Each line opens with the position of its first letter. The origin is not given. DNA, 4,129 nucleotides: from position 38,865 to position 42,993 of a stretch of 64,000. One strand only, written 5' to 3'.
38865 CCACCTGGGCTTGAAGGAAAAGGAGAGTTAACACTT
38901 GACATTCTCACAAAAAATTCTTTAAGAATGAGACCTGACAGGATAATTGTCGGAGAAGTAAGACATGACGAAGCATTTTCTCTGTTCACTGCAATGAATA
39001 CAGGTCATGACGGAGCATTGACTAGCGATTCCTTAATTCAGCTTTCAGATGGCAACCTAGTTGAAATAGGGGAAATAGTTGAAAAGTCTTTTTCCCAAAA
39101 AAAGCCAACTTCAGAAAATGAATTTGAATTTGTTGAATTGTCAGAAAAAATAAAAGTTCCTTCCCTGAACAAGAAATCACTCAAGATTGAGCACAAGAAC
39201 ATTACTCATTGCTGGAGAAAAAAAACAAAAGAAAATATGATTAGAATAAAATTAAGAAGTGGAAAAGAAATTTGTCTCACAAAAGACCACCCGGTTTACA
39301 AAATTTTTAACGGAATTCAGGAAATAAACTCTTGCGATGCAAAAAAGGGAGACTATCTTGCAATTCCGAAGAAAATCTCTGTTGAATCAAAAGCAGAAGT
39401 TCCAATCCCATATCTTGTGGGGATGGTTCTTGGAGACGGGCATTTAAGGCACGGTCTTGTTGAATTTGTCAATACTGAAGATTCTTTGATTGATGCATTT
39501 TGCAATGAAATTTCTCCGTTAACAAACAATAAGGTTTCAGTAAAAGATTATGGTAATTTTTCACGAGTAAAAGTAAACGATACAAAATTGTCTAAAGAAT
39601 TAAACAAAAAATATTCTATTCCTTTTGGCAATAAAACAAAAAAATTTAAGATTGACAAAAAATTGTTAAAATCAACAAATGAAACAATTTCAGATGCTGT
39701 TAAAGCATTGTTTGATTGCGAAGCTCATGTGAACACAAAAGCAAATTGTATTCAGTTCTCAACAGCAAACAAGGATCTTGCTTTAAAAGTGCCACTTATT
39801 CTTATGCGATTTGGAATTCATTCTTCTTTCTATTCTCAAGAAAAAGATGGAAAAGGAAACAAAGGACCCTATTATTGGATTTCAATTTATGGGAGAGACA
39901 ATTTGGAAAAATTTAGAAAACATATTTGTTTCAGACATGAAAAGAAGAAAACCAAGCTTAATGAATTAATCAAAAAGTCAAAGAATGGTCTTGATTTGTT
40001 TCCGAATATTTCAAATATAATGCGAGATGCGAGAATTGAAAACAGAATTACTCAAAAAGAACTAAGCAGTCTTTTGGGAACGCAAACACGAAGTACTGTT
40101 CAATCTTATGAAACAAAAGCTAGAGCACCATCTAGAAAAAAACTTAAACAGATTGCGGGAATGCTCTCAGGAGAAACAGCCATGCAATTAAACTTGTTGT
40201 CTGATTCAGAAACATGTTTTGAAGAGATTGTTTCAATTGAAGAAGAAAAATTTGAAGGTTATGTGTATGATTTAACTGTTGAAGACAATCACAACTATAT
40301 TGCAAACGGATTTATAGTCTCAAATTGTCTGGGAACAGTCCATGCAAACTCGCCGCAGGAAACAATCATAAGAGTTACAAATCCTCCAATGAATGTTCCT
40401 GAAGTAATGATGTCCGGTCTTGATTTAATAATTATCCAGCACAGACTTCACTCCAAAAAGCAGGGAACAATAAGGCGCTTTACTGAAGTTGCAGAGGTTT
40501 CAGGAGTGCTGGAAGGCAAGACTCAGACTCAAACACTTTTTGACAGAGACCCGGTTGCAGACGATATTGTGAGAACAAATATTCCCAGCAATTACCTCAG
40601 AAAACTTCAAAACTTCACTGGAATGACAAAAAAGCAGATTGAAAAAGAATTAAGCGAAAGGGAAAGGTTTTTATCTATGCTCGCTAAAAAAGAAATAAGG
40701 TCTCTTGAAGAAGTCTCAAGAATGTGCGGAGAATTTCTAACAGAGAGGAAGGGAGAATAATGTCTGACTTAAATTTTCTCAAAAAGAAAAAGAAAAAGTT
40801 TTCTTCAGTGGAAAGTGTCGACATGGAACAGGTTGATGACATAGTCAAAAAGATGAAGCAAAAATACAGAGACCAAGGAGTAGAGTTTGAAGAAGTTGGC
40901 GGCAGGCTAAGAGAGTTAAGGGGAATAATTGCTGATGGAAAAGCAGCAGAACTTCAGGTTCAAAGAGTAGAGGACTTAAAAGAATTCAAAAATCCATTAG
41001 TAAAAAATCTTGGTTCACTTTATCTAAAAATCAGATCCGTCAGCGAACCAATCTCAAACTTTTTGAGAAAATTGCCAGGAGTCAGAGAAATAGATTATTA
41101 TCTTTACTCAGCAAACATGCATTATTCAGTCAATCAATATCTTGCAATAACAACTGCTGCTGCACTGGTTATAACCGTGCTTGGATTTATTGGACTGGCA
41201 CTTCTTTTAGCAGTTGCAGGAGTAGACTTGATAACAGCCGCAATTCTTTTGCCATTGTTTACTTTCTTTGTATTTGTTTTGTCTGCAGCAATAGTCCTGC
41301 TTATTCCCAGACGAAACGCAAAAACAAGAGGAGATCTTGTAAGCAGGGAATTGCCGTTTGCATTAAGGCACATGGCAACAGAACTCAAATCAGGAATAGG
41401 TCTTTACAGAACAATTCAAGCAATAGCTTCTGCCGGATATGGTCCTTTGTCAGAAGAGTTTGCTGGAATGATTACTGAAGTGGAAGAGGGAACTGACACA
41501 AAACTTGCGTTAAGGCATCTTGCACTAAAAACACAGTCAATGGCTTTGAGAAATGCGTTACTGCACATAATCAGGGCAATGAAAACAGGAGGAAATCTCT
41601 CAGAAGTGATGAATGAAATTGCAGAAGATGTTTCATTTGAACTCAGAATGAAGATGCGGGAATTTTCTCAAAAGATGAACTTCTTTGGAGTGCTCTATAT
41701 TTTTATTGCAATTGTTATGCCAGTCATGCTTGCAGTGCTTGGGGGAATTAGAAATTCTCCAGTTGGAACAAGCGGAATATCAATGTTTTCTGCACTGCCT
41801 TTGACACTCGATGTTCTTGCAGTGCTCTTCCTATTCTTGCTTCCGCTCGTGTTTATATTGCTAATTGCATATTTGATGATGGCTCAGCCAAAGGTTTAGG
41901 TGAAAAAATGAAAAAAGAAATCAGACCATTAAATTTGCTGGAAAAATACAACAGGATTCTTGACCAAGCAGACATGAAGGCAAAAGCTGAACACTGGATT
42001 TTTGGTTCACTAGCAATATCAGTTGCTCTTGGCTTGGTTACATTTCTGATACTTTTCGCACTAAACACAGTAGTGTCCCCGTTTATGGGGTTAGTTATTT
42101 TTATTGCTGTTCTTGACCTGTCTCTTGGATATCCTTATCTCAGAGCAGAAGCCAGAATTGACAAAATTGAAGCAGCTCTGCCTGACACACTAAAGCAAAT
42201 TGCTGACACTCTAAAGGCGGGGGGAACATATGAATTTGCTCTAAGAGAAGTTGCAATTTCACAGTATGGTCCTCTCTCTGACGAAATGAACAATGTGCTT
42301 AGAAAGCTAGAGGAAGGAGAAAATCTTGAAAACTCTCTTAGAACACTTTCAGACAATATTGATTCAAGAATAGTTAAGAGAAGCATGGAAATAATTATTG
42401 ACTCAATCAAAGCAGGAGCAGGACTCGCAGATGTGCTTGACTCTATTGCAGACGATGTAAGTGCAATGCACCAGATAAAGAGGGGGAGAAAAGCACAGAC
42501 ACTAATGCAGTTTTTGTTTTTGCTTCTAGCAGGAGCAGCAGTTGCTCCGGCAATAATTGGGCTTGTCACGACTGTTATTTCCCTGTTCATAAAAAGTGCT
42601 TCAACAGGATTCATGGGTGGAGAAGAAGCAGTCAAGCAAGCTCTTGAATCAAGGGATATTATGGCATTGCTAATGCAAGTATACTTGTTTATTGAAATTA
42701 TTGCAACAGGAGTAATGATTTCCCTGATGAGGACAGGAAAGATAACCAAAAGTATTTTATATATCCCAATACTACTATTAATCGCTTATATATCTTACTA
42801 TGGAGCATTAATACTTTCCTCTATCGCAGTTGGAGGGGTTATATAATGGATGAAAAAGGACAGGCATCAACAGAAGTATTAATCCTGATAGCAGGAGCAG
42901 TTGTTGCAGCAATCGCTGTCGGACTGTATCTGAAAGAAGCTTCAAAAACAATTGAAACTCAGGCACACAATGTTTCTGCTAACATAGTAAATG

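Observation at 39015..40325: Class 2 (Ala1, KlbA-type) intein with homing endonuclease interrupting the His box of the pilus ATPase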

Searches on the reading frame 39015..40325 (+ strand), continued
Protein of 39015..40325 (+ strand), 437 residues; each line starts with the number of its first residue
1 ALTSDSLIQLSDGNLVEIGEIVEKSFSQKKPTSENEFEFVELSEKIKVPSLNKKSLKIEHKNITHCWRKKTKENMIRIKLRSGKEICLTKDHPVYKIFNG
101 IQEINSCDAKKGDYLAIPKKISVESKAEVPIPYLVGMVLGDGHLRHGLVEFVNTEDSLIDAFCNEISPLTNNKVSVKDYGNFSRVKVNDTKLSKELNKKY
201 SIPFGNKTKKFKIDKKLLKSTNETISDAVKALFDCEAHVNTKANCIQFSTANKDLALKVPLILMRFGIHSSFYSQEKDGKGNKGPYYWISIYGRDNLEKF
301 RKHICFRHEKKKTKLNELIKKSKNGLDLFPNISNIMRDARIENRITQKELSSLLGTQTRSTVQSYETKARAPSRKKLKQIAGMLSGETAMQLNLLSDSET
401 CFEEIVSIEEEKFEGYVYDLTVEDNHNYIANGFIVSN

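Call 55: list_cluster_members(proteins=[P0217, P0256, P0131, P0133, P0149, P0195, P0130, P0132, P0136, P0146])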
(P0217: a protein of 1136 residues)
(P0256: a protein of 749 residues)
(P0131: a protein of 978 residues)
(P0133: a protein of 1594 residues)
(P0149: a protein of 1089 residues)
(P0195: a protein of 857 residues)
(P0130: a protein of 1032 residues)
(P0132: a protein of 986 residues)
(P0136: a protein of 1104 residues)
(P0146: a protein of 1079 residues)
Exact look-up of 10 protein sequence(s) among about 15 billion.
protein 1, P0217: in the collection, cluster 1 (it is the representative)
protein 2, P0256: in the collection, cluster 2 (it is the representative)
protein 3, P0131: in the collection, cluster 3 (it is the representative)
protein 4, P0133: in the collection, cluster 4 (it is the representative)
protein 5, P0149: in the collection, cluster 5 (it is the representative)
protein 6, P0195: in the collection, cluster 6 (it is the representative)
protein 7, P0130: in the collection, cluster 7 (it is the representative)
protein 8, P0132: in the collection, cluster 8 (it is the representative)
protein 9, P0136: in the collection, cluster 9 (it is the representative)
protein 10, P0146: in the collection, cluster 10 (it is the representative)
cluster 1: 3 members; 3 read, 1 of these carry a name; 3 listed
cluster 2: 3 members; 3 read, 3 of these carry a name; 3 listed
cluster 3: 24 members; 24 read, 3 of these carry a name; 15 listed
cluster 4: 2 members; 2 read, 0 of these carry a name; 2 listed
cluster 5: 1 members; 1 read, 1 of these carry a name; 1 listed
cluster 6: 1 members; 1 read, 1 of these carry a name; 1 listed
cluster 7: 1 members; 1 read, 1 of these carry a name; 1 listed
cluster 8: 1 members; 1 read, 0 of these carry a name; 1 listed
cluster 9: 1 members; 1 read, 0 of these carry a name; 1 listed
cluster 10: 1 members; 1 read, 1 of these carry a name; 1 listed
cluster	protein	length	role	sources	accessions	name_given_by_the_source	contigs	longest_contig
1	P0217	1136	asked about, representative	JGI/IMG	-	-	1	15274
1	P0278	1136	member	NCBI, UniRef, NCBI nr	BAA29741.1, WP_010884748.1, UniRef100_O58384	ATPase, T2SS/T4P/T4SS family [Pyrococcus horikoshii] | DOD-type homing endonuclease domain-containing protein n=1 Tax=Pyrococcus horikoshii ...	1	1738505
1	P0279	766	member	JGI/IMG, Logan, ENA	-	-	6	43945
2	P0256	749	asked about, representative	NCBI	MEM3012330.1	MAG: ATPase, T2SS/T4P/T4SS family, partial [Candidatus Hadarchaeales archaeon]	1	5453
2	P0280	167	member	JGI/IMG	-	flagellar protein FlaI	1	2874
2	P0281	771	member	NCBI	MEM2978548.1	MAG: ATPase, T2SS/T4P/T4SS family, partial [Candidatus Hadarchaeales archaeon]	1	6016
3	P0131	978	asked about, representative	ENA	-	-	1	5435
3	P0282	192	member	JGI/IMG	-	flagellar protein FlaI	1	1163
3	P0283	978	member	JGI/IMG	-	flagellar protein FlaI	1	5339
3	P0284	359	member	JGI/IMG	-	flagellar protein FlaI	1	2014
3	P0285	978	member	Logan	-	-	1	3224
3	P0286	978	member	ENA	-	-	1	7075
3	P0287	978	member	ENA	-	-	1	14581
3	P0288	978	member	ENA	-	-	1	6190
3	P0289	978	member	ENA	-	-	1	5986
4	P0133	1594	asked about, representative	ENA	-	-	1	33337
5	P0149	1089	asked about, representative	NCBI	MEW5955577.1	MAG: ATPase, T2SS/T4P/T4SS family [Candidatus Micrarchaeota archaeon]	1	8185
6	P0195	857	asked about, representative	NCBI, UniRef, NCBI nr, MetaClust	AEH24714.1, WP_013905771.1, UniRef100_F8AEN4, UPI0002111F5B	ATPase, T2SS/T4P/T4SS family [Pyrococcus yayanosii] | Type II secretion system protein n=1 Tax=Pyrococcus yayanosii (strain CH1 / JCM 16557) ... | status=active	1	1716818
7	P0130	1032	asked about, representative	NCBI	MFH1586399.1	MAG: ATPase, T2SS/T4P/T4SS family [Candidatus Diapherotrites archaeon]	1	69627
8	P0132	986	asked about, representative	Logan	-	-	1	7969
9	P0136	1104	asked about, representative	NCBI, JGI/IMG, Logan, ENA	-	-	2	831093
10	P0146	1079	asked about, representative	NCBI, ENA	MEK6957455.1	MAG: ATPase, T2SS/T4P/T4SS family [archaeon]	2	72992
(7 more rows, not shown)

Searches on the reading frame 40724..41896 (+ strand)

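Call 39: search_protein_families(library=pfam, proteins=[window:40724-41896:+], max_evalue=0.01)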
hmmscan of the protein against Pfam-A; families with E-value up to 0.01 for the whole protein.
window:40724-41896:+ (391 aa): 1 family
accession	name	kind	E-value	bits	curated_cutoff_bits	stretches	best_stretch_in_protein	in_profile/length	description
PF00482.28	T2SSF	-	7.2e-21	74.9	25.2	1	213-339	1-124/125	Type II secretion system (T2SS), protein F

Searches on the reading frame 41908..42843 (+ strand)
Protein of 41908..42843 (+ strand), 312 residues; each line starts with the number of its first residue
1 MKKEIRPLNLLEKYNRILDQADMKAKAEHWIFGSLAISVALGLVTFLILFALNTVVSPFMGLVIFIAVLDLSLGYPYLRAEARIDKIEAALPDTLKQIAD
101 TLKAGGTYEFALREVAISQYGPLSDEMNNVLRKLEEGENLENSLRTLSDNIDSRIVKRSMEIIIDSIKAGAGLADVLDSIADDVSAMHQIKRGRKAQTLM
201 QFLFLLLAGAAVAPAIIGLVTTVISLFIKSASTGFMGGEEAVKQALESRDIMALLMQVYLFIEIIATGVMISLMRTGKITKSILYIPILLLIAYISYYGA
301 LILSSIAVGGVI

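Call 39: search_protein_families(library=pfam, proteins=[window:41908-42843:+], max_evalue=0.01)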
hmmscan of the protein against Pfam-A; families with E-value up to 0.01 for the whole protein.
window:41908-42843:+ (312 aa): 1 family
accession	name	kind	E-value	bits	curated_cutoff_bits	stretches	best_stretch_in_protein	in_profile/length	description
PF00482.28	T2SSF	-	5.6e-15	55.9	25.2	1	95-219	2-123/125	Type II secretion system (T2SS), protein F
